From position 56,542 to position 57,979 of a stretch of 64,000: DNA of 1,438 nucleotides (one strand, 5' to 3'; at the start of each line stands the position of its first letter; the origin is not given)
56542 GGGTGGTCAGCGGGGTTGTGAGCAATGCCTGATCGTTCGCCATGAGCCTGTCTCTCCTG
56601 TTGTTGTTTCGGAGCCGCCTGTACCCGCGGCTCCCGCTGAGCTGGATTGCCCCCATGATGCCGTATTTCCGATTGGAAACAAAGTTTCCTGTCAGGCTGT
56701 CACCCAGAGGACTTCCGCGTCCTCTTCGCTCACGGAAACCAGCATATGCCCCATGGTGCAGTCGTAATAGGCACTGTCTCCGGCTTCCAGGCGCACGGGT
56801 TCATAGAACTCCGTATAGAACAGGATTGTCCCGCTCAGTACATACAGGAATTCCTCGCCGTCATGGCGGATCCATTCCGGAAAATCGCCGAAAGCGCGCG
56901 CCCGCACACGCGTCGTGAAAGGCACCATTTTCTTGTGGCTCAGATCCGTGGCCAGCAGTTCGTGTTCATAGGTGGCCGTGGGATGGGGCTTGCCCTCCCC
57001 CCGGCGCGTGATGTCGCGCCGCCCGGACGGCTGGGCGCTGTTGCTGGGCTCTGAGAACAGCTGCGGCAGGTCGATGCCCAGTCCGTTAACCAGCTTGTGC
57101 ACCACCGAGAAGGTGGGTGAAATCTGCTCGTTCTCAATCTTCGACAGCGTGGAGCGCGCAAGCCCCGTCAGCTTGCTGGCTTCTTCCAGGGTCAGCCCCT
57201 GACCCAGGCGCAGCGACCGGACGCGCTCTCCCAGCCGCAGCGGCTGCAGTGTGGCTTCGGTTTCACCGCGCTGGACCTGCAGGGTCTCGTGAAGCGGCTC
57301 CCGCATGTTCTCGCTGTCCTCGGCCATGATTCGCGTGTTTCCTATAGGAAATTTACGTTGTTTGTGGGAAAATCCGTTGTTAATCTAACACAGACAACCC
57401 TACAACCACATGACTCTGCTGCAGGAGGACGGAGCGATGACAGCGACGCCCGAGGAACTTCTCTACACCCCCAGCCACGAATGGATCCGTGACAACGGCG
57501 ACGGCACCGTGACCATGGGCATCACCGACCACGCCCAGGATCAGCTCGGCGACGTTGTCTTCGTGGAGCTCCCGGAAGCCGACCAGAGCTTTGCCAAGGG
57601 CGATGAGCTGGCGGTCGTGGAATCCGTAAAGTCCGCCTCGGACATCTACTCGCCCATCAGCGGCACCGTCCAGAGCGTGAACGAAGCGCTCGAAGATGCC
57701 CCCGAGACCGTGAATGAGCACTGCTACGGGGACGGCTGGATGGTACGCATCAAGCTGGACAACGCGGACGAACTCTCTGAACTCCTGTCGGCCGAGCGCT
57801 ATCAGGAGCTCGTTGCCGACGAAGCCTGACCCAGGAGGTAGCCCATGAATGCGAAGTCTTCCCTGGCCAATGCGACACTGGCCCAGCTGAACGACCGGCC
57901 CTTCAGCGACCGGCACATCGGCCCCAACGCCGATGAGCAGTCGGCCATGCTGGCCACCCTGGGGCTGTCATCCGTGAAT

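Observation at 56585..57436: Shared TTTCC-N4-GGAAA operators suggest an XRE-cupin glycine-cleavage regulon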

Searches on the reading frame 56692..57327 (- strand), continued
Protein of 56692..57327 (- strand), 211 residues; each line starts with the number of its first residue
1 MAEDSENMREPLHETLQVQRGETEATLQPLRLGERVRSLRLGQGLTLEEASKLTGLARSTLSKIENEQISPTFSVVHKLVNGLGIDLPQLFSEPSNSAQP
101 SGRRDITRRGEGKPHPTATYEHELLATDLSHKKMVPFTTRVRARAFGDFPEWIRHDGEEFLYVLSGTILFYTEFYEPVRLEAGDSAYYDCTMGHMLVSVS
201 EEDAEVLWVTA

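Call 65: fold_search(model_id=the predicted structure, library=pdb)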
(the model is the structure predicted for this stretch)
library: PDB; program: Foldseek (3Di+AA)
matches with E <= 10: 1931; with E <= 0.001: 99
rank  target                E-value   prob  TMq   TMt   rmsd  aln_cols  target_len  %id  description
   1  6b9r_A                1.8e-09  1.00  0.30  0.15  16.6       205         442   20  Streptomyces albus HEPD with substrate 2-hydroxyethylphosphonate (2-HEP) and Fe(II) bound (released 2017-12-20)
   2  6b9r_C                2.7e-09  1.00  0.31  0.15  17.1       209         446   19  Streptomyces albus HEPD with substrate 2-hydroxyethylphosphonate (2-HEP) and Fe(II) bound (released 2017-12-20)
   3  1zz7_B                3.1e-09  1.00  0.34  0.41  16.9       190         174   17  Crystal Structure of FeII HppE in Complex with Substrate form 1 (released 2005-07-26)
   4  1zz8_B                9.7e-09  1.00  0.33  0.36  17.2       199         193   18  Crystal Structure of FeII HppE in Complex with Substrate Form 2 (released 2005-07-26)
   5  1zzb_A                1.8e-08  1.00  0.32  0.37  16.9       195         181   17  Crystal Structure of CoII HppE in Complex with Substrate (released 2005-07-26)
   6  6b9t_A                1.8e-08  1.00  0.31  0.15  17.8       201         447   13  Crystal structure of MPnS with substrate 2-hydroxyethylphosphonate (2-HEP) and Fe(II) bound (released 2017-12-20)
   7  1zz6_B                2.0e-08  1.00  0.32  0.37  17.1       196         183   17  Crystal Structure of Apo-HppE (released 2005-07-26)
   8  1zz6_A                2.2e-08  1.00  0.33  0.38  16.9       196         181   18  Crystal Structure of Apo-HppE (released 2005-07-26)
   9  1y9q                  2.2e-08  1.00  0.28  0.33  14.5       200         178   16  Crystal Structure of HTH_3 family Transcriptional Regulator from Vibrio cholerae (released 2005-01-04)
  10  1zz9_C                2.4e-08  1.00  0.34  0.37  17.0       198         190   18  Crystal Structure of FeII HppE (released 2005-07-26)
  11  2bnm_A                2.4e-08  1.00  0.34  0.36  16.4       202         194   18  The structure of Hydroxypropylphosphonic acid epoxidase from S. wedmorenis. (released 2005-10-05)
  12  1zzc_B                2.7e-08  1.00  0.33  0.38  16.1       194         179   19  Crystal Structure of CoII HppE in Complex with Tris Buffer (released 2005-07-26)
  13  6b9t_B                2.7e-08  1.00  0.30  0.15  17.6       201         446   14  Crystal structure of MPnS with substrate 2-hydroxyethylphosphonate (2-HEP) and Fe(II) bound (released 2017-12-20)
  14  2bnn_B                2.9e-08  1.00  0.34  0.37  16.8       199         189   16  The structure of Hydroxypropylphosphonic acid epoxidase from S. wedmorenis in complex with fosfomycin (released 2005-10-05)
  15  1zz8_A                2.9e-08  1.00  0.33  0.36  16.9       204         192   18  Crystal Structure of FeII HppE in Complex with Substrate Form 2 (released 2005-07-26)
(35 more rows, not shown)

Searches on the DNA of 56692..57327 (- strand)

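Call 41: search_rna_families(sources=[L081, L082, L083, L084, L086, L087, L021, L046], threshold=gathering)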
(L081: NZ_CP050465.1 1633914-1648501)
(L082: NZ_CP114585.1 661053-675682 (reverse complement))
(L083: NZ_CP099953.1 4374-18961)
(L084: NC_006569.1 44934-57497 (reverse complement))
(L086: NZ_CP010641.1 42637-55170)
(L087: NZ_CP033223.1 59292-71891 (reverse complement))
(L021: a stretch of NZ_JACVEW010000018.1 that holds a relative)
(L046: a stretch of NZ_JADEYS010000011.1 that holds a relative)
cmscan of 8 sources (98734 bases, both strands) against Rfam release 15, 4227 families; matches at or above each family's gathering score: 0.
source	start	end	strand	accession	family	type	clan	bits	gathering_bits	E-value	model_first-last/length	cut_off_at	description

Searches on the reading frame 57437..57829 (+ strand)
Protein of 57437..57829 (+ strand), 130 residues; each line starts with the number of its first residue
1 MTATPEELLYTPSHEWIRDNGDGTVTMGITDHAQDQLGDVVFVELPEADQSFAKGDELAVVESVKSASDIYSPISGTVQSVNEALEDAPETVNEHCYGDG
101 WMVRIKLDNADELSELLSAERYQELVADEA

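Call 4: search_protein_families(library=pfam, proteins=[window:57437-57829:+])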
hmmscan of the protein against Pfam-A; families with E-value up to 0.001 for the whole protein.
window:57437-57829:+ (130 aa): 1 family
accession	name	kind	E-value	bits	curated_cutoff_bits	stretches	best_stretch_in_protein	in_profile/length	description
PF01597.25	GCV_H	-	6.6e-47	158.9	22.2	1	8-128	1-121/122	Glycine cleavage H-protein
